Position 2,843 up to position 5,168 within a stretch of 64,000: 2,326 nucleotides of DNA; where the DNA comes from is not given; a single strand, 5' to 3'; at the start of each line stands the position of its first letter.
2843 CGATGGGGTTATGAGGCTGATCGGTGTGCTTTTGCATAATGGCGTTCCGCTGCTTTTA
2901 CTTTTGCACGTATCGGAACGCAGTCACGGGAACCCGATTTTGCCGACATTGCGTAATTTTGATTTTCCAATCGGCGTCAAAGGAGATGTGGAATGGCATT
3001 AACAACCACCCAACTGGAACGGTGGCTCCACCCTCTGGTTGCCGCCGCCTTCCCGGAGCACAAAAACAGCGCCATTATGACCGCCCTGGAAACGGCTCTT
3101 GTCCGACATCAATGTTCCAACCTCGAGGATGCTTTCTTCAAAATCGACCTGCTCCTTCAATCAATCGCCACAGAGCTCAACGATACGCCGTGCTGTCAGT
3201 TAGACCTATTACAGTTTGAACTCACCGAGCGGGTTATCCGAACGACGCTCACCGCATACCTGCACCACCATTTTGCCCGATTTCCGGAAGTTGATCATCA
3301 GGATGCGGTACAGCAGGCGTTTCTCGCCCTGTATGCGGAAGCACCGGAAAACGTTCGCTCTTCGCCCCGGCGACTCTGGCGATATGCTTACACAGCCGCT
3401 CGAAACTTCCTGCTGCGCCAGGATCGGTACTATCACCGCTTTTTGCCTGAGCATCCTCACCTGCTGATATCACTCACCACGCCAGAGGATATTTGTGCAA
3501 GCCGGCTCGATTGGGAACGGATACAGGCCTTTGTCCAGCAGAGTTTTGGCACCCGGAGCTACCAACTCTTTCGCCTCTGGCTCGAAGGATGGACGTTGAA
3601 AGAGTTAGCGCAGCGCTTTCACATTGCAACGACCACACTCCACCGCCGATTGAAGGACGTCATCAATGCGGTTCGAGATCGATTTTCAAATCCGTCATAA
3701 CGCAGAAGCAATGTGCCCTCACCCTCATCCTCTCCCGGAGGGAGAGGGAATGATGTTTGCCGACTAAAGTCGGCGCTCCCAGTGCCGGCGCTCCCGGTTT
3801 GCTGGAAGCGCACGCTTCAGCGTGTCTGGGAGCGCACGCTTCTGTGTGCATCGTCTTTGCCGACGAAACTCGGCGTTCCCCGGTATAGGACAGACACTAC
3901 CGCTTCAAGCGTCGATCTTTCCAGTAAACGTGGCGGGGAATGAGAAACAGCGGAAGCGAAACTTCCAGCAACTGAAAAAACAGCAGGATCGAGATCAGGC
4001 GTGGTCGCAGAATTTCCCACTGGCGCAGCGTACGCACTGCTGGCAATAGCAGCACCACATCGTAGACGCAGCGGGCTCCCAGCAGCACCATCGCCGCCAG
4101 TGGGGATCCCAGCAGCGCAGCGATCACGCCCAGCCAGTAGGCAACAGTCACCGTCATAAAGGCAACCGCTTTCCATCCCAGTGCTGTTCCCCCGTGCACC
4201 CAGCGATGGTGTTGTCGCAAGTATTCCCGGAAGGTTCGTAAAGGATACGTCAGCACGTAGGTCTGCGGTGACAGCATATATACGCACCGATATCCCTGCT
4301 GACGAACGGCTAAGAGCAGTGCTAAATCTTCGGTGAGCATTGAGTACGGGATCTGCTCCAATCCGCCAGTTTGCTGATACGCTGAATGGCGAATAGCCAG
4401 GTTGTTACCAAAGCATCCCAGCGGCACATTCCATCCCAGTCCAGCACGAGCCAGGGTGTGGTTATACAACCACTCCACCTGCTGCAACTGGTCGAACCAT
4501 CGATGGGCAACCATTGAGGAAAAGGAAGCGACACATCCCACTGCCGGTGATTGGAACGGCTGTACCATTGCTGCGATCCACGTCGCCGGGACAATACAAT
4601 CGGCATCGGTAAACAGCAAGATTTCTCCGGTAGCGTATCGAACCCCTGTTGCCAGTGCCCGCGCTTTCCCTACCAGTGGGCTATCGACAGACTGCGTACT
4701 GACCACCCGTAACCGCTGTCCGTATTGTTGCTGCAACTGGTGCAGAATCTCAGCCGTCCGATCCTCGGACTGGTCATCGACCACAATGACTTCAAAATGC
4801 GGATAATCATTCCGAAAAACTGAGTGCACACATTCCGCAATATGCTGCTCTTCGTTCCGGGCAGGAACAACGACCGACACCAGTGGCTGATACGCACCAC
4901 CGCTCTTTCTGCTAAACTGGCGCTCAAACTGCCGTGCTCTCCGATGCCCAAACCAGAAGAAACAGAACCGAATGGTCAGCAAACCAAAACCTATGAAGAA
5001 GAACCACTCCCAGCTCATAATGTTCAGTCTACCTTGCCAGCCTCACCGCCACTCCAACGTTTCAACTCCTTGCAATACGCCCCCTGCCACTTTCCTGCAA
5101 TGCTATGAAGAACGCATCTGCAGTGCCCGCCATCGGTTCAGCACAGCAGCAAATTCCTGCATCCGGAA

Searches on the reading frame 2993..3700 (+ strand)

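Call 34: search_protein_families(library=pfam, proteins=[window:2993-3700:+], max_evalue=0.01)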
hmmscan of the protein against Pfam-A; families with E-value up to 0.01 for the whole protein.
window:2993-3700:+ (235 aa): 5 families
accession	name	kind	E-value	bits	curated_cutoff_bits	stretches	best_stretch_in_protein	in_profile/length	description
PF04542.20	Sigma70_r2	-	0.00069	19.8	24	1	99-143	20-64/71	Sigma-70 region 2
PF13542.12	HTH_Tnp_ISL3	-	0.0022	17.9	27.4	0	195-223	23-50/51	Helix-turn-helix domain of transposase family ISL3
PF13384.12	HTH_23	-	0.003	17.7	24.6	1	192-222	10-40/50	Homeodomain-like domain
PF04545.22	Sigma70_r4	-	0.0053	16.7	24.1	1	196-228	17-49/50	Sigma-70, region 4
PF13613.12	HTH_Tnp_4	-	0.0061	16.6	27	0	201-232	21-52/53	Helix-turn-helix of DDE superfamily endonuclease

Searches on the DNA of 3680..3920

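Call 68: search_rna_families(source=window, start=3680, end=3920, threshold=evalue, max_evalue=1)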
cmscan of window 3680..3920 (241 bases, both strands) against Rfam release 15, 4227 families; matches with E-value up to 1: 2.
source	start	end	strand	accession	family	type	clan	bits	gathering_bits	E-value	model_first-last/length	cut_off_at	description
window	3715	3750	-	RF01762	whalefall-1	Gene; sRNA;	-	20.4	37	0.0037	1-56/56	no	Whalefall-1 RNA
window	3746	3778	+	RF00276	SNORD52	Gene; snRNA; snoRNA; CD-box;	CL00063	17.9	45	0.18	1-67/67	no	Small nucleolar RNA SNORD52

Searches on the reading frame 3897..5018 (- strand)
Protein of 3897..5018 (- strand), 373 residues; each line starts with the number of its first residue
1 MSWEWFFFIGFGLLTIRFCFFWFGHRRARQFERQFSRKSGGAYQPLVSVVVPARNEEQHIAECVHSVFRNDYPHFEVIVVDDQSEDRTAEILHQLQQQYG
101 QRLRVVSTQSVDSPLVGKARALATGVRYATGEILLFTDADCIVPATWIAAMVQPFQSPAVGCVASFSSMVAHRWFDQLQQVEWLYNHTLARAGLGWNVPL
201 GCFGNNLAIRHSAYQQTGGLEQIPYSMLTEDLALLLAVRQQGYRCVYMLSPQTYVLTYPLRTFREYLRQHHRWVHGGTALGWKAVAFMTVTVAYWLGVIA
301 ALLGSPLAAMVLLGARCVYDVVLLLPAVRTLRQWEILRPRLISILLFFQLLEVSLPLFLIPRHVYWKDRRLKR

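Call 34: search_protein_families(library=pfam, proteins=[window:3897-5018:-], max_evalue=0.01)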
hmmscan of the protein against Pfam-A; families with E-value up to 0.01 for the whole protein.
window:3897-5018:- (373 aa): 6 families
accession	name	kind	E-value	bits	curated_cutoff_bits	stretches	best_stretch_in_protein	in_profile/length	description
PF00535.33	Glycos_transf_2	-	3.2e-33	115.5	23.3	1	48-211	1-162/168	Glycosyl transferase family 2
PF13641.12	Glyco_tranf_2_3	-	5.5e-30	105.5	27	1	45-276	2-230/230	Glycosyltransferase like family 2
PF13506.12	Glyco_transf_21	-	1.7e-14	54.1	21.7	1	118-273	18-172/174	Glycosyl transferase family 21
PF13632.12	Glyco_trans_2_3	-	1.4e-11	45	27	1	135-316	3-181/198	Glycosyl transferase family group 2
PF10111.15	Glyco_tranf_2_2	-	1.6e-11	44.7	27.3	1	48-157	1-108/276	Glycosyltransferase like family 2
PF13704.12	Glyco_tranf_2_4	-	0.0011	19.9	27.5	1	54-140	1-81/98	Glycosyl transferase family 2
